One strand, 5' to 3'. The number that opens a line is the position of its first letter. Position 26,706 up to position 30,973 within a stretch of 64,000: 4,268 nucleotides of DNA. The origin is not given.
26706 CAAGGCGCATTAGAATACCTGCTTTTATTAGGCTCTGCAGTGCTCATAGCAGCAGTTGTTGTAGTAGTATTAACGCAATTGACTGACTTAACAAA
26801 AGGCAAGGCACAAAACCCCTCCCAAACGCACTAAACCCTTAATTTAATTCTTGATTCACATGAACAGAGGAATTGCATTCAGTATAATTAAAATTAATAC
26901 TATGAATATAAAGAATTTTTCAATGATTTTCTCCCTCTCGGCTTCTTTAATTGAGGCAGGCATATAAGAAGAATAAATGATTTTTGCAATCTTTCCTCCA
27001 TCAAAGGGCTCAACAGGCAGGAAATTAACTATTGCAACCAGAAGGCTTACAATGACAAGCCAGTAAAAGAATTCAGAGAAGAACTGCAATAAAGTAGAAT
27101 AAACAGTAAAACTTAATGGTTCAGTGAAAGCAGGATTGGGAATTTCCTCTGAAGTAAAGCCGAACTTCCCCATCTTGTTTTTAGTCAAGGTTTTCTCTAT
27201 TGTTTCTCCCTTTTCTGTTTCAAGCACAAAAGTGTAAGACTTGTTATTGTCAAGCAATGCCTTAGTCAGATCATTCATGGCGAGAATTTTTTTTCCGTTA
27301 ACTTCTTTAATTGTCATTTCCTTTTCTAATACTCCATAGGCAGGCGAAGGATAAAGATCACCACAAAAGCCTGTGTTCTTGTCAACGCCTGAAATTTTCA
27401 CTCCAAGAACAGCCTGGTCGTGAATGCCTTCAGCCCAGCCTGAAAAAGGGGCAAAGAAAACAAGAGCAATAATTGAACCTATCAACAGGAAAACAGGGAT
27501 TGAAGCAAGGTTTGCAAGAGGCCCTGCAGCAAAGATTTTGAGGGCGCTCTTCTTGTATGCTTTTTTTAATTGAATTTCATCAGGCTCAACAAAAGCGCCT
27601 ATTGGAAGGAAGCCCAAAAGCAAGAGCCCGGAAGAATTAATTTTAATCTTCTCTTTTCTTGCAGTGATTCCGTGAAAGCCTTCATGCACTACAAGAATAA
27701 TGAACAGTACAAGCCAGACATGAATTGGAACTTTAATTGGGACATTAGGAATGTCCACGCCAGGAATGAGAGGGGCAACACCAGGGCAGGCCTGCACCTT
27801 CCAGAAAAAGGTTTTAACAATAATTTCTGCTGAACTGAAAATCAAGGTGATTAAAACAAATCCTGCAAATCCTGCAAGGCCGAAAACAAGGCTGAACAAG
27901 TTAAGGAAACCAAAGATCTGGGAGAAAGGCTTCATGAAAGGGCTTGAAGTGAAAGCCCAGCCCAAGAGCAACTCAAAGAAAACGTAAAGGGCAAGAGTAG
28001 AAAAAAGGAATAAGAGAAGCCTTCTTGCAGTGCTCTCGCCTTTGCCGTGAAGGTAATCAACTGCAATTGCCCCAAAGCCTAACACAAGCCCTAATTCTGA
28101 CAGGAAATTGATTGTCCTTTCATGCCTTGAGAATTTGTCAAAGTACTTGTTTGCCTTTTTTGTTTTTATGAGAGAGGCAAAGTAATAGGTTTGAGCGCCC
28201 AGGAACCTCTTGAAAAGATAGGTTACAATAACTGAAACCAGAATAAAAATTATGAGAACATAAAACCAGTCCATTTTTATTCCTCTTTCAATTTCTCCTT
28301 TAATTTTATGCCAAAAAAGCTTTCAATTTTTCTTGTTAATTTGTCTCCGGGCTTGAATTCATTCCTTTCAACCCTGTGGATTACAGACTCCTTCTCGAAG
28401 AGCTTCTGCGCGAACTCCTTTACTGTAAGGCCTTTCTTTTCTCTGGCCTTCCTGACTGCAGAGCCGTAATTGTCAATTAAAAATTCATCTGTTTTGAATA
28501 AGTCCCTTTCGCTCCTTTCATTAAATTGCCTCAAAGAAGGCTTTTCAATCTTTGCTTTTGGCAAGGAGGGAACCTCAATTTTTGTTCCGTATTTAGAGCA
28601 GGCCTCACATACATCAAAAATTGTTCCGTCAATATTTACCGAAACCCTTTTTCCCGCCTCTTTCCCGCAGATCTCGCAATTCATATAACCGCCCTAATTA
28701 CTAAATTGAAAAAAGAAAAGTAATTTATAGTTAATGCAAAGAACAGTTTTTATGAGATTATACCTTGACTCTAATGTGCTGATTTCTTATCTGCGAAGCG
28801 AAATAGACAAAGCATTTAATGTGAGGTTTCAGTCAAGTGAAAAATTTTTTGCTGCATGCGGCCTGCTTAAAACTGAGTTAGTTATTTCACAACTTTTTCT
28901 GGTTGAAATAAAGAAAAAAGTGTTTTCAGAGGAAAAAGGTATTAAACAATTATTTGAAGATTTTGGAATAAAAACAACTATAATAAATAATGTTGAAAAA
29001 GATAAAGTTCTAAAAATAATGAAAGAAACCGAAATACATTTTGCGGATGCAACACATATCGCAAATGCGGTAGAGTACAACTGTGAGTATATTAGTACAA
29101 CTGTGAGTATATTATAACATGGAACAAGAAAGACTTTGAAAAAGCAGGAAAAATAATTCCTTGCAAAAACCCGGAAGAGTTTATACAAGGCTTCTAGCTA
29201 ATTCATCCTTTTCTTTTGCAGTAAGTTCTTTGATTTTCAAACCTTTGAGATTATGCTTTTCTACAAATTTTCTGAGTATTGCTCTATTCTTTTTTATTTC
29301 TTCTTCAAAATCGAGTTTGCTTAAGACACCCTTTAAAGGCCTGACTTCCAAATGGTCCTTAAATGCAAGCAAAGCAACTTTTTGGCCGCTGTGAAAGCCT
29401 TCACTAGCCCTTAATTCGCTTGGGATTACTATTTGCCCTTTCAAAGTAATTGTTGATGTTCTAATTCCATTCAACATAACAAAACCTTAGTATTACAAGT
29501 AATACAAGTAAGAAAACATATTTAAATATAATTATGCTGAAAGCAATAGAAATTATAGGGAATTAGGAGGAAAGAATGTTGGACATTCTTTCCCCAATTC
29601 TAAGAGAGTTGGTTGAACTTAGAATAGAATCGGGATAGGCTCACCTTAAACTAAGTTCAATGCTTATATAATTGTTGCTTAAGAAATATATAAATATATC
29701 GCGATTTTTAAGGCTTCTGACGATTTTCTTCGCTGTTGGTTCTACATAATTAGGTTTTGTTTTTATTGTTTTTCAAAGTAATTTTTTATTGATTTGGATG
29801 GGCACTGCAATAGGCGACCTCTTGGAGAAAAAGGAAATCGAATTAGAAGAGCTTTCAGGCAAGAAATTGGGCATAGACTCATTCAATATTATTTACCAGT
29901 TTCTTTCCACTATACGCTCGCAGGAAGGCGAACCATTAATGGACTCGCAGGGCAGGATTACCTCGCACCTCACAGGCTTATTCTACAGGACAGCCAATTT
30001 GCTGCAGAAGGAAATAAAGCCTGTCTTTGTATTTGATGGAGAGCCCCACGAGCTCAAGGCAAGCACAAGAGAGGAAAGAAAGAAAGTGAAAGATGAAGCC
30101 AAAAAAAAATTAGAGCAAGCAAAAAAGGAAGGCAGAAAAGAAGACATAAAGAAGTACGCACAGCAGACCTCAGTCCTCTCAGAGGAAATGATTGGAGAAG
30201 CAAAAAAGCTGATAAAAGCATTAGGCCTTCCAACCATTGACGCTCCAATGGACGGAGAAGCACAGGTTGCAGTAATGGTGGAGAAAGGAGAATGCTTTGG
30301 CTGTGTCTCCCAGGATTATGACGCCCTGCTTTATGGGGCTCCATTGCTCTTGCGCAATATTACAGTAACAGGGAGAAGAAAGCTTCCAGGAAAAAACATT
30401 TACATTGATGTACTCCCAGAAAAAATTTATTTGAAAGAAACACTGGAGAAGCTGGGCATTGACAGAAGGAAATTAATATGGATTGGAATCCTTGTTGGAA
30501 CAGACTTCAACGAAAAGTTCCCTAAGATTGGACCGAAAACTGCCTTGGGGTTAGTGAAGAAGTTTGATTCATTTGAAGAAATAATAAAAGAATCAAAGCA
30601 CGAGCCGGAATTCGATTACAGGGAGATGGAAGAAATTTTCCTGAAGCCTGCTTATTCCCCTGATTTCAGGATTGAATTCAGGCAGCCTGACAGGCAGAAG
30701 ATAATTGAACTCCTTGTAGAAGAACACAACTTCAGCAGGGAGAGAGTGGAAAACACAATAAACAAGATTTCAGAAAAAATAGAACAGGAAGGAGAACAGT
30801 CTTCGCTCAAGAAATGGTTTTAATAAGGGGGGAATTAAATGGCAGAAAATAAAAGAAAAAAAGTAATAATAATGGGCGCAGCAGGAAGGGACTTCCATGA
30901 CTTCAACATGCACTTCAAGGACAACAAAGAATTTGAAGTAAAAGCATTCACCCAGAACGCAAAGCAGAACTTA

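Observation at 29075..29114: A 20-nt perfect tandem duplication truncates a VapC-like PIN toxin gene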

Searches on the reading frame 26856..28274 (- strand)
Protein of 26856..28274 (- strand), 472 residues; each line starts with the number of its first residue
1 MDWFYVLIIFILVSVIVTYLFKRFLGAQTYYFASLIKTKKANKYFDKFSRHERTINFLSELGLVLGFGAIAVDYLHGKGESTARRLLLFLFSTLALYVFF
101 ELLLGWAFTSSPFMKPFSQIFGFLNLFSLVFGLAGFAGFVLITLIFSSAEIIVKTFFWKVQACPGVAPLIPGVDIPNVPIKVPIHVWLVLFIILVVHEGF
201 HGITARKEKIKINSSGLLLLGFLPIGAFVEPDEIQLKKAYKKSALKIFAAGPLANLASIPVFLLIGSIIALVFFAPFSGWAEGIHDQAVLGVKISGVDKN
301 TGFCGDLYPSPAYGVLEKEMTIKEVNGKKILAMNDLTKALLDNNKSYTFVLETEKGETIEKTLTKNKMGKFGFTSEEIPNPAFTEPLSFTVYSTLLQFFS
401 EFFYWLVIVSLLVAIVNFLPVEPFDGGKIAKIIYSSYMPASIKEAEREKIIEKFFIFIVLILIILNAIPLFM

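Call 5: search_protein_families(library=pfam, max_evalue=1, proteins=[window:26856-28274:-])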
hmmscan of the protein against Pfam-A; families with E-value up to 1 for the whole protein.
window:26856-28274:- (472 aa): 2 families
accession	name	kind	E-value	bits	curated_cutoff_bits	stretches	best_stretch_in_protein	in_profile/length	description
PF02163.28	Peptidase_M50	-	3.7e-25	89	27.2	1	188-462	4-221/221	Peptidase family M50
PF17815.7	PDZ_3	-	0.099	12.8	22.8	1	319-359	79-118/145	PDZ domain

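Call 62: find_encoding_contigs(protein=window:26856-28274:-, flank=3000, max_places=10)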
Protein window:26856-28274:- (472 aa): no gene with exactly this product is on record in the collection.

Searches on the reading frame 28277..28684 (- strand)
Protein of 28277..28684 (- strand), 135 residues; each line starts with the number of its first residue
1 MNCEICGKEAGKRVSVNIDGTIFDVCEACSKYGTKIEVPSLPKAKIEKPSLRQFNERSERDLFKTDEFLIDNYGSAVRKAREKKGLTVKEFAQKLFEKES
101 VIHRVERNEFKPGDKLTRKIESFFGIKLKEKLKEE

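Call 5: search_protein_families(library=pfam, max_evalue=1, proteins=[window:28280-28684:-])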
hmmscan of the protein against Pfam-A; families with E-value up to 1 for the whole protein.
seq(135 aa): 5 families
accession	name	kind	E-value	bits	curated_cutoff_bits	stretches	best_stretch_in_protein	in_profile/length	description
PF01381.28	HTH_3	-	4.9e-07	30.1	23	1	77-130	1-54/55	Helix-turn-helix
PF24250.1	HVO_2718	-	4.6e-05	23.7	30.3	2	2-34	17-49/173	Transcription regulator HVO_2718-like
PF13413.12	HTH_25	-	0.0018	18.5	24.6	1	78-111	3-36/62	Helix-turn-helix domain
PF12844.13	HTH_19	-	0.01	16.1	30.2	1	74-129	1-56/64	Helix-turn-helix domain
PF13560.12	HTH_31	-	0.044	14.5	27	1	74-107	3-36/64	Helix-turn-helix domain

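Call 61: find_encoding_contigs(protein=window:28277-28684:-, flank=3000, max_places=10)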
Protein window:28277-28684:- (135 aa): no gene with exactly this product is on record in the collection.

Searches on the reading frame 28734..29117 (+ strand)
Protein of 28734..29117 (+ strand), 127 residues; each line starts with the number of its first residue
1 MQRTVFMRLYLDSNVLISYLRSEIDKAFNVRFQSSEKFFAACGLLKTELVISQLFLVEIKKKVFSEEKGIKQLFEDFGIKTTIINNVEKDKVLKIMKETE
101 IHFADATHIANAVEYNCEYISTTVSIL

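Call 5: search_protein_families(library=pfam, max_evalue=1, proteins=[window:28734-29114:+])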
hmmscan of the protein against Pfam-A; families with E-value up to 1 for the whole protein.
seq(127 aa): 3 families
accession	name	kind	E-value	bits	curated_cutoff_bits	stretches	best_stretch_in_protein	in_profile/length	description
PF01850.27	PIN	-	1.2e-06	29.5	23.6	1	10-122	2-109/120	PIN domain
PF13470.12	PIN_3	-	0.00064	21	27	1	8-121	1-110/115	PIN domain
PF14160.11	FAM110_C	-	0.26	12.8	27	0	21-48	8-35/114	Centrosome-associated C terminus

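Call 7: find_encoding_contigs(protein=window:28734-29117:+, flank=6000, max_places=10)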
Protein window:28734-29117:+ (127 aa): no gene with exactly this product is on record in the collection.

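Call 30: search_protein_families(library=ncbifam, max_evalue=0.01, proteins=[window:28752-29114:+])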
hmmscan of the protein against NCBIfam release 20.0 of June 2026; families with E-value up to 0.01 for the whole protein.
seq(121 aa): 0 families

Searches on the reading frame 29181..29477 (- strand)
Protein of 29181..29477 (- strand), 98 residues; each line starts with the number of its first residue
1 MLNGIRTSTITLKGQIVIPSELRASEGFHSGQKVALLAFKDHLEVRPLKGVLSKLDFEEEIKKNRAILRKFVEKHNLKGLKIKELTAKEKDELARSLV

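Call 5: search_protein_families(library=pfam, max_evalue=1, proteins=[window:29184-29477:-])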
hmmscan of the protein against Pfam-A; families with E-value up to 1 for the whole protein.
seq(98 aa): 1 family
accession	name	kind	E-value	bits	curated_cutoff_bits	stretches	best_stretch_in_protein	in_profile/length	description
PF04014.23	MazE_antitoxin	-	0.0002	21.7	24.7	1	13-49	7-44/48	Antidote-toxin recognition MazE, bacterial antitoxin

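Call 8: find_encoding_contigs(protein=window:29181-29477:-, flank=6000, max_places=10)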
Protein window:29181-29477:- (98 aa): no gene with exactly this product is on record in the collection.

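Call 25: list_cluster_members(proteins=[P0001, P0002, window:29181-29477:-, window:29789-30823:+])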
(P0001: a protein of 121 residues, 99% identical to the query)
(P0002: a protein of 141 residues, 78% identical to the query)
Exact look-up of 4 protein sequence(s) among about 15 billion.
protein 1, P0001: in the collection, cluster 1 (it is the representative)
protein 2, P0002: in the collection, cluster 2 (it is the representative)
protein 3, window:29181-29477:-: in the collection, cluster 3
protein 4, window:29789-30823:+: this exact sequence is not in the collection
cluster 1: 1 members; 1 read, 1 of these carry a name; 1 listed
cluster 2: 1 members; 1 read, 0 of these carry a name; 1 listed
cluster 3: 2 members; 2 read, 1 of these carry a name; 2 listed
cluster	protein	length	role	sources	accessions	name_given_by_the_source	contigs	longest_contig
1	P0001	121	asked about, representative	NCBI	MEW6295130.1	MAG: PIN domain-containing protein [Candidatus Diapherotrites archaeon]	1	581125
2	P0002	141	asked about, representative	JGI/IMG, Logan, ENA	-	-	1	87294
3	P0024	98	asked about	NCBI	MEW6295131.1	MAG: AbrB/MazE/SpoVT family DNA-binding domain-containing protein [Candidatus ...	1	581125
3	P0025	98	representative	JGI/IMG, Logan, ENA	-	-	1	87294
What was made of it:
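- On AbrB/SpoVT/MazE-type antitoxin (the 98-aa partner): NCBI names the protein as an AbrB/MazE/SpoVT family member (call 25).
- NCBI annotates the 121-aa product as an ordinary protein, not a pseudogene (call 25). NCBI annotates it as a protein (call 25).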

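Call 28: search_protein_families(library=pfam, alignment_id=A3, max_evalue=0.01)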
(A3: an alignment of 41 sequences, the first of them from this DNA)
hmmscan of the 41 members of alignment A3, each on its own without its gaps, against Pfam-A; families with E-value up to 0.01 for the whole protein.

A. member 1, seq(98 aa): 1 family
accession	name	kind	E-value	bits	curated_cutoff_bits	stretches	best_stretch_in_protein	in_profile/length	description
PF04014.23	MazE_antitoxin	-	0.0002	21.7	24.7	1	13-49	7-44/48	Antidote-toxin recognition MazE, bacterial antitoxin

B. families by the number of members that match (of 41 scanned): 16 families
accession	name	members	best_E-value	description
PF01402.27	RHH_1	32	4e-08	Ribbon-helix-helix protein, copG family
PF17723.7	RHH_8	11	2.3e-06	Ribbon-Helix-Helix transcriptional regulator family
PF04014.23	MazE_antitoxin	7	4.5e-09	Antidote-toxin recognition MazE, bacterial antitoxin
PF03693.20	ParD_antitoxin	6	0.0018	Bacterial antitoxin of ParD toxin-antitoxin type II system and RHH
PF03112.19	DUF244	2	0.0063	Uncharacterized protein family (ORF7) DUF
PF02984.24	Cyclin_C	1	0.00042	Cyclin, C-terminal domain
PF23327.1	Chromo_MORC2_6th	1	0.0013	ATPase MORC2, chromo domain-like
PF03289.18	Pox_I1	1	0.0032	Poxvirus protein I1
PF02381.23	MraZ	1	0.0037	MraZ protein, putative antitoxin-like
PF09197.16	Rap1-DNA-bind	1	0.0037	Rap1, DNA-binding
PF25764.1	KIF21A_4th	1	0.0047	KIF21A-like domain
PF09361.15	Phasin_2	1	0.0048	Phasin protein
PF03644.19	Glyco_hydro_85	1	0.0065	Glycosyl hydrolase family 85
PF07159.17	CYRIA-B_Rac1-bd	1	0.0076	CYRIA/CYRIB Rac1 binding domain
PF00730.31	HhH-GPD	1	0.0078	HhH-GPD superfamily base excision DNA repair protein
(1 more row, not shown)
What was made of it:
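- On Type II toxin-antitoxin system (VapBC type): Among 41 partners, 32 match RHH_1 and 7 match MazE/AbrB (call 28).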

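Call 30: search_protein_families(library=ncbifam, max_evalue=0.01, proteins=[window:29184-29477:-])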
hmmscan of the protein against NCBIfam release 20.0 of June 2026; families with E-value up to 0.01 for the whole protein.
seq(98 aa): 2 families
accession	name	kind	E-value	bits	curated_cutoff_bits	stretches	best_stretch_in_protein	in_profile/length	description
TIGR01439.1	lp_hng_hel_AbrB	domain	1.5e-07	31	28.3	1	7-48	1-43/44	transcriptional regulator, AbrB family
NF040962.1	near_HgcAB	equivalog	7.2e-05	22.6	70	1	11-42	11-42/70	HgcAB-associated protein HgcC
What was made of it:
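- On Type II toxin-antitoxin system (VapBC type): The window partner matches TIGR01439 (AbrB) at 31 bits against a cutoff of 28.3 (call 30).
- On AbrB/SpoVT/MazE-type antitoxin (the 98-aa partner): TIGR01439 at 31 bits against 28.3 (call 30).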

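Call 56: search_protein_families(library=padloc, max_evalue=0.01, proteins=[window:29184-29477:-])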
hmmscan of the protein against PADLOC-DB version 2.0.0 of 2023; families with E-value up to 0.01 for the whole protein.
seq(98 aa): 0 families
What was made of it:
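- The pair is convergent rather than an operon, and neither PADLOC nor NCBIfam recognises the PIN (calls 30, 56).
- Tried and rejected: PADLOC gave nothing (call 56).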

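Call 59: search_solved_structures(query=A3, max_evalue=0.1, show_alignments=1)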
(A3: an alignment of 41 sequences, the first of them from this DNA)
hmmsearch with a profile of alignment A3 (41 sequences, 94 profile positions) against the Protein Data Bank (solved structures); distinct sequences matched with E-value up to 0.1: 13.
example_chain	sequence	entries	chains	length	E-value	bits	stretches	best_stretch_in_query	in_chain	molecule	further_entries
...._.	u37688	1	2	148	0.00018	24.8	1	6-49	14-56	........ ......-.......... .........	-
2wvd_A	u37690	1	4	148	0.00019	24.8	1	6-49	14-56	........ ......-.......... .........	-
3pht_A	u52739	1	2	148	0.00019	24.8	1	6-49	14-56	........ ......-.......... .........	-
2ca9_A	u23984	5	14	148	0.00019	24.8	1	6-49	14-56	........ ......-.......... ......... | nickel-responsive regulator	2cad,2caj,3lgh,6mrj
2wve_A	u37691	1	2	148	0.0002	24.7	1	6-49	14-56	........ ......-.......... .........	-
2wvc_A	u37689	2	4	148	0.0002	24.7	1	6-49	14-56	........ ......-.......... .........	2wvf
8c24_C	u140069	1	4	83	0.0003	24.1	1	3-53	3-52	Antitoxin ParD1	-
5ceg_A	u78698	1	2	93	0.00075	22.9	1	3-84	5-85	Addiction module antidote protein, CopG/Arc/MetJ family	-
6x0a_a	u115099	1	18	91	0.00092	22.6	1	3-83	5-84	Putative addiction module antidote protein, CopG/Arc/MetJ family chimera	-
4p78_A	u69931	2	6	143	0.0044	20.4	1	8-45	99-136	HicB3 antitoxin | Antitoxin HicB3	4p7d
1q5v_A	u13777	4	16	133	0.024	18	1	3-46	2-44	Nickel responsive regulator | Nickel-responsive regulator | Nickel-responsive regulatory protein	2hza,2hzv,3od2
7b22_A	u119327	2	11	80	0.058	16.8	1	1-50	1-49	Antitoxin ParD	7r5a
7ycv_A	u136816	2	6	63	0.082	16.3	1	2-47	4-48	Antitoxin ParD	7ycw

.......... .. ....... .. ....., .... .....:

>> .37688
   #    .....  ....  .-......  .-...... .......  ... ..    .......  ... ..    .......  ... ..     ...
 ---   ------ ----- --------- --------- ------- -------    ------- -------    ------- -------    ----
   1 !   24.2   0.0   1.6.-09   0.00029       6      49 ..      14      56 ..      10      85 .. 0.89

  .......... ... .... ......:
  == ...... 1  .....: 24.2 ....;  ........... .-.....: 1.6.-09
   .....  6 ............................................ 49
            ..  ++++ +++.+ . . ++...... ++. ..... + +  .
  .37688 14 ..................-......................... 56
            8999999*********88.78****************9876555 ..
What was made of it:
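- Closest known: ParD/CopG-type 'addiction module antidote' antitoxins. Same: The RHH-type partners of paralogous PIN genes align with 5ceg over nearly their full length, positions 3-84: an RHH domain plus a helical C-terminal extension (call 59).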

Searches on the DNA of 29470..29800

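Call 46: search_rna_families(source=window, start=29470, end=29800, threshold=evalue, max_evalue=1)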
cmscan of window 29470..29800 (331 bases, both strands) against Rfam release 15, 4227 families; matches with E-value up to 1: 1.
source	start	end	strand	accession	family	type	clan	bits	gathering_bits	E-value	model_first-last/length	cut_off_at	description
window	29697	29738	-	RF00173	Hairpin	Gene; ribozyme;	-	16.5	65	0.91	1-52/52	no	Hairpin ribozyme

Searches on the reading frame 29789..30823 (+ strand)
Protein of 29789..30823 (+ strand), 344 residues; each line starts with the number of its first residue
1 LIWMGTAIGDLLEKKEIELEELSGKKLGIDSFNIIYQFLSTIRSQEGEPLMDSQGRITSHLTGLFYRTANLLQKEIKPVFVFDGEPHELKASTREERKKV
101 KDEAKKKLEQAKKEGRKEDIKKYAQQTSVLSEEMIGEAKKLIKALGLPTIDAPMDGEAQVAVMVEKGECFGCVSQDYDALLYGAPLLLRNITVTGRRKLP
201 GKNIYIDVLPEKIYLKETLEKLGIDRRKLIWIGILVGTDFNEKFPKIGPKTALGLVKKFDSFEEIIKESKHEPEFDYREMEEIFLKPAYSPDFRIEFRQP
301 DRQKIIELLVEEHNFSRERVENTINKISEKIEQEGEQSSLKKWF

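Call 5: search_protein_families(library=pfam, max_evalue=1, proteins=[window:29789-30823:+])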
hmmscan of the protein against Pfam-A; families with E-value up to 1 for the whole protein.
window:29789-30823:+ (344 aa): 6 families
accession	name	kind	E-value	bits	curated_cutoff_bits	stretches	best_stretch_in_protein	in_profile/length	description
PF00867.23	XPG_I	-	1.1e-21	77.5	24.9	1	146-239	1-89/89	XPG I-region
PF00752.23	XPG_N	-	1.9e-20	73.6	22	1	15-103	17-100/101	XPG N-terminal domain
PF14520.12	HHH_5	-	0.00039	21.3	27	1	244-271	7-35/57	Helix-hairpin-helix domain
PF01367.25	5_3_exonuc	-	0.0043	18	40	1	245-270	24-49/97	5'-3' exonuclease, C-terminal SAM fold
PF20027.4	DUF6435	-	0.012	16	26.9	1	96-128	9-41/53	Family of unknown function (DUF6435)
PF18211.6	Csm1_B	-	0.64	10.4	26.4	0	197-233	8-43/94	Csm1 subunit domain B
